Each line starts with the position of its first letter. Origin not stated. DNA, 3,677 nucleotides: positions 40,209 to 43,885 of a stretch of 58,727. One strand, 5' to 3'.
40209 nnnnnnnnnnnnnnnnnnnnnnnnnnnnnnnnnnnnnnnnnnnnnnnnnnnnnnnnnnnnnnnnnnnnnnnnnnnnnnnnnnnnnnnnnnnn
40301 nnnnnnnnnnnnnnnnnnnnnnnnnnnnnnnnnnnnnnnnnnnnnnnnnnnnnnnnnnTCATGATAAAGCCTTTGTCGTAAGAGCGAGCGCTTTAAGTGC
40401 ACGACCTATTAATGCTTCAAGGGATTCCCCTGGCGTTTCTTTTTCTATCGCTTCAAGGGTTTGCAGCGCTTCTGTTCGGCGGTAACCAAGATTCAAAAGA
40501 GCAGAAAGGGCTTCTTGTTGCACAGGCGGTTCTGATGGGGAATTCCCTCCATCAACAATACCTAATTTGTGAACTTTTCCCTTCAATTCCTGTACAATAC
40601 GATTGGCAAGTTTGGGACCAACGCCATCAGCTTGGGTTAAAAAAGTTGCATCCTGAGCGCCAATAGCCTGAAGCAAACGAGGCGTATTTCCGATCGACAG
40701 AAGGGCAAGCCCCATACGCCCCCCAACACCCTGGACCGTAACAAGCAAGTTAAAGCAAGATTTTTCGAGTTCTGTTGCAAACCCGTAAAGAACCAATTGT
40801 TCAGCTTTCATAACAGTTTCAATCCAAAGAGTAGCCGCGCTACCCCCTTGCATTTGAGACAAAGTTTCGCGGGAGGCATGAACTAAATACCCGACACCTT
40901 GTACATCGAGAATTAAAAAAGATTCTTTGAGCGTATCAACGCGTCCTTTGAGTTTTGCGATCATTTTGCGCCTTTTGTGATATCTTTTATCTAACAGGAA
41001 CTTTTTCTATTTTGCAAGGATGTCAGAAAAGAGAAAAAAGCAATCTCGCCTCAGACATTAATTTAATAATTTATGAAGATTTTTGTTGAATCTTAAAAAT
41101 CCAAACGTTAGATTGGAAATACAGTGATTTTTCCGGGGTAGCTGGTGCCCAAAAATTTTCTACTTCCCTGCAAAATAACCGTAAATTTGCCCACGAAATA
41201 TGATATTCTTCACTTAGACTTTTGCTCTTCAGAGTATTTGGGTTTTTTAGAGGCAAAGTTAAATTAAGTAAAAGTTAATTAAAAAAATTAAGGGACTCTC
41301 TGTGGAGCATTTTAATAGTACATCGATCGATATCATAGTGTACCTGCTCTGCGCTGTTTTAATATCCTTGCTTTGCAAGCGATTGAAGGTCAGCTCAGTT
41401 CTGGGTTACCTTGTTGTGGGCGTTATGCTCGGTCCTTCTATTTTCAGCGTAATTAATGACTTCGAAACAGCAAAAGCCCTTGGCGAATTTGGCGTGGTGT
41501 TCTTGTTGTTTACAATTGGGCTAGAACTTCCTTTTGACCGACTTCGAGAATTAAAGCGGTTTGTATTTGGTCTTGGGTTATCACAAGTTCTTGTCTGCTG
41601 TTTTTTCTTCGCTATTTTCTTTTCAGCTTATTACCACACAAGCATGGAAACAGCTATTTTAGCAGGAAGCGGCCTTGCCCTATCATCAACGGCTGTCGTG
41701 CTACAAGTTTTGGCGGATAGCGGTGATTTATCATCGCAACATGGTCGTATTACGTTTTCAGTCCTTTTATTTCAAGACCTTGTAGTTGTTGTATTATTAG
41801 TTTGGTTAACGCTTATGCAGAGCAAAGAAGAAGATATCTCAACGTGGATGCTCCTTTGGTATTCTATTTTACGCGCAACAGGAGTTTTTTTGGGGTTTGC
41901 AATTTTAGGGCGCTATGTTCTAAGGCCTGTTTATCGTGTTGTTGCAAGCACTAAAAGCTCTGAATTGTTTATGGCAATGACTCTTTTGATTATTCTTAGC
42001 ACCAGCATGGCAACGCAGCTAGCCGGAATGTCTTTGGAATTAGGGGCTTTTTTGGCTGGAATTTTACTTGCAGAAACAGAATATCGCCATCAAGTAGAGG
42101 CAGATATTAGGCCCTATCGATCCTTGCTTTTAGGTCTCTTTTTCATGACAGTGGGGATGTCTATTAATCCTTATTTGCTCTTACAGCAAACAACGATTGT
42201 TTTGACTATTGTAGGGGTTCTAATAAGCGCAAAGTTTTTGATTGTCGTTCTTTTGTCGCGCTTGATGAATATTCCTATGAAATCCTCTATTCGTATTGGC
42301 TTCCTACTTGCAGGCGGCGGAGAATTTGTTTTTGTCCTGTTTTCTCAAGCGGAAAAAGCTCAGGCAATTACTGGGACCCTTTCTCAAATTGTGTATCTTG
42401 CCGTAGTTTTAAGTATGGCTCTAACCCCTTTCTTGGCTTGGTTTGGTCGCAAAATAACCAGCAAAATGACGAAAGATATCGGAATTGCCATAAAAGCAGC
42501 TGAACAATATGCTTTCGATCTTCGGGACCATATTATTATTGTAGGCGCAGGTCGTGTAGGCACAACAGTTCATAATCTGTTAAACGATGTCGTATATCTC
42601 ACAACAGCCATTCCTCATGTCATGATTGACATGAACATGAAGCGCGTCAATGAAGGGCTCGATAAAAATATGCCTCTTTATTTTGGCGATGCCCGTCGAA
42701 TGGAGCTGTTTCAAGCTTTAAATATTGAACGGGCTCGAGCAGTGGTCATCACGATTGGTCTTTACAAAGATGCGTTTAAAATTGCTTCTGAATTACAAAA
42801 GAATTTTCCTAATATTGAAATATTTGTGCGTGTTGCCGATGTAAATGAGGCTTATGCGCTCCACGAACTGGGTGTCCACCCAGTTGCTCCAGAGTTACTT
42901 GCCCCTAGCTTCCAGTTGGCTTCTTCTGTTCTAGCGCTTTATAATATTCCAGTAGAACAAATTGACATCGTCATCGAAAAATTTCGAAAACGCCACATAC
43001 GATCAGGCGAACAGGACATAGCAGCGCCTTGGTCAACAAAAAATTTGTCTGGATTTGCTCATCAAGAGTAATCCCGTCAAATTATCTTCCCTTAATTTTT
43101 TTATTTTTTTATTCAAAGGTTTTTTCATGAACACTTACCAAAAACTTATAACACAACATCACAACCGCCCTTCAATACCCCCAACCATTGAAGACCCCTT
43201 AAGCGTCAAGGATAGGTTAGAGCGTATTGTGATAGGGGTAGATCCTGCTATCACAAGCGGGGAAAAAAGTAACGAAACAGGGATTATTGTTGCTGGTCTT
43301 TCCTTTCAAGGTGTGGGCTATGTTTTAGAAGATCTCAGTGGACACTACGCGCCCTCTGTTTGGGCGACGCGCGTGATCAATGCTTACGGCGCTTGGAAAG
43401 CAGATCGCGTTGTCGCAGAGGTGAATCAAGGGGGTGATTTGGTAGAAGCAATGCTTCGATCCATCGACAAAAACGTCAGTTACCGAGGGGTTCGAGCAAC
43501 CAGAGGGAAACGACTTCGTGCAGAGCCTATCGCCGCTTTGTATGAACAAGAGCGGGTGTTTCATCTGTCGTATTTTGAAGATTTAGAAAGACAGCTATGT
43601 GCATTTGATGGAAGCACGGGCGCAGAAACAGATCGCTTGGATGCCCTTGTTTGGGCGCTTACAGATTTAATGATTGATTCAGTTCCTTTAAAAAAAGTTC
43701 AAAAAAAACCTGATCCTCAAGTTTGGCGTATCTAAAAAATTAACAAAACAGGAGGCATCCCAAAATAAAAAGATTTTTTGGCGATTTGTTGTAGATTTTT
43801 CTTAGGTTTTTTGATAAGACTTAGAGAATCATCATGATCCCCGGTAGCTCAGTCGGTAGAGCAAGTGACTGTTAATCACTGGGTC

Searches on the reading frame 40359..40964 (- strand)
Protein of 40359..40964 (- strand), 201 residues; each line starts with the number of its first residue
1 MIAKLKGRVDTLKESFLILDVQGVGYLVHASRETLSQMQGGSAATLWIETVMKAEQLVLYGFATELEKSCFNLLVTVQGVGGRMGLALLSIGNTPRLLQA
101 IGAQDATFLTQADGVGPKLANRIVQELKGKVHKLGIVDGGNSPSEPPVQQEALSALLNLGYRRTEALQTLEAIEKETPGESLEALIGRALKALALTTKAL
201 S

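Call 8: search_protein_families(library=pfam, proteins=[window:40359-40964:-], max_evalue=0.01)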
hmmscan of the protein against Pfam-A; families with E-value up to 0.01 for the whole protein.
window:40359-40964:- (201 aa): 3 families
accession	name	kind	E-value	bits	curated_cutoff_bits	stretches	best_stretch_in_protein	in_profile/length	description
PF01330.27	RuvA_N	-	1.9e-16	60.3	23.6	1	1-61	1-61/61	RuvA N terminal domain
PF07499.19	RuvA_C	-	2.1e-11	44.6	24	1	148-193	2-46/47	RuvA, C-terminal domain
PF14520.12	HHH_5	-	9.1e-10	39.3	27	1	71-128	1-56/57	Helix-hairpin-helix domain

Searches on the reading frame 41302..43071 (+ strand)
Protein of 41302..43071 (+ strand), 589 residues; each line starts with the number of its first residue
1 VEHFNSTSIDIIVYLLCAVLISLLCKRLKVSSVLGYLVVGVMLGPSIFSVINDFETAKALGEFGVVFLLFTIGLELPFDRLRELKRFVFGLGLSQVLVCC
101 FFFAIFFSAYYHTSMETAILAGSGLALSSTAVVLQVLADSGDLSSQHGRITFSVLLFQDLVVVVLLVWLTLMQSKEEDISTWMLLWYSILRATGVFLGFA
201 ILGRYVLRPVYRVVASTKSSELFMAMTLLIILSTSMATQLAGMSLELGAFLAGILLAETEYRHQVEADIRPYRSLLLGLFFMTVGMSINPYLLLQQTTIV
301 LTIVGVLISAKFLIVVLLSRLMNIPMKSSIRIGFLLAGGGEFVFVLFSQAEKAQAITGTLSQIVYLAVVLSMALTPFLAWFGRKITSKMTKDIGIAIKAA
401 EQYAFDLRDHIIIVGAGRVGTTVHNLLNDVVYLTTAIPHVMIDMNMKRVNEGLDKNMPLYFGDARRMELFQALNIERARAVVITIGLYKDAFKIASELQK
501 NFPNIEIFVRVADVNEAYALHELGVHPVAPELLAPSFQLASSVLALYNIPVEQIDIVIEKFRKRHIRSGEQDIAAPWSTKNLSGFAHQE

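Call 8: search_protein_families(library=pfam, proteins=[window:41302-43071:+], max_evalue=0.01)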
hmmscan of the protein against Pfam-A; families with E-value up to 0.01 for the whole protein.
window:41302-43071:+ (589 aa): 3 families
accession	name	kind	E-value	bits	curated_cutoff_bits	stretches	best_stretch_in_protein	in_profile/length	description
PF00999.27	Na_H_Exchanger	-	2.6e-64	217.9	26.2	1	17-380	3-375/375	Sodium/hydrogen exchanger, transmembrane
PF02254.24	TrkA_N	-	3.6e-16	60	23.8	1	411-528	1-113/116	TrkA-N domain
PF01757.29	Acyl_transf_3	-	0.0072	15.9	31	1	10-193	131-315/326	Acyltransferase domain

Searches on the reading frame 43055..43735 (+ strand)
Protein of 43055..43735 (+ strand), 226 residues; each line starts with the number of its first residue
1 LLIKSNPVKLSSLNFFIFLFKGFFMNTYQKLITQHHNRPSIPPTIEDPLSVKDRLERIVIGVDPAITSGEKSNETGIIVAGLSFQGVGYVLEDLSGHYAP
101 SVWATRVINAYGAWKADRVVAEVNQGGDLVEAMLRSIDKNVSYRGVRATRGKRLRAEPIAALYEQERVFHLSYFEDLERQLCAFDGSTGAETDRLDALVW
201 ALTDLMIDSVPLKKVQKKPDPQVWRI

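Call 8: search_protein_families(library=pfam, proteins=[window:43055-43735:+], max_evalue=0.01)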
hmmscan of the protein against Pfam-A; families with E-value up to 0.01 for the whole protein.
window:43055-43735:+ (226 aa): 1 family
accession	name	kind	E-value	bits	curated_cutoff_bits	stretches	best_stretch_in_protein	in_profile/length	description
PF17289.8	Terminase_6C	-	1.5e-15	58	22.6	1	60-203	1-153/155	Terminase RNaseH-like domain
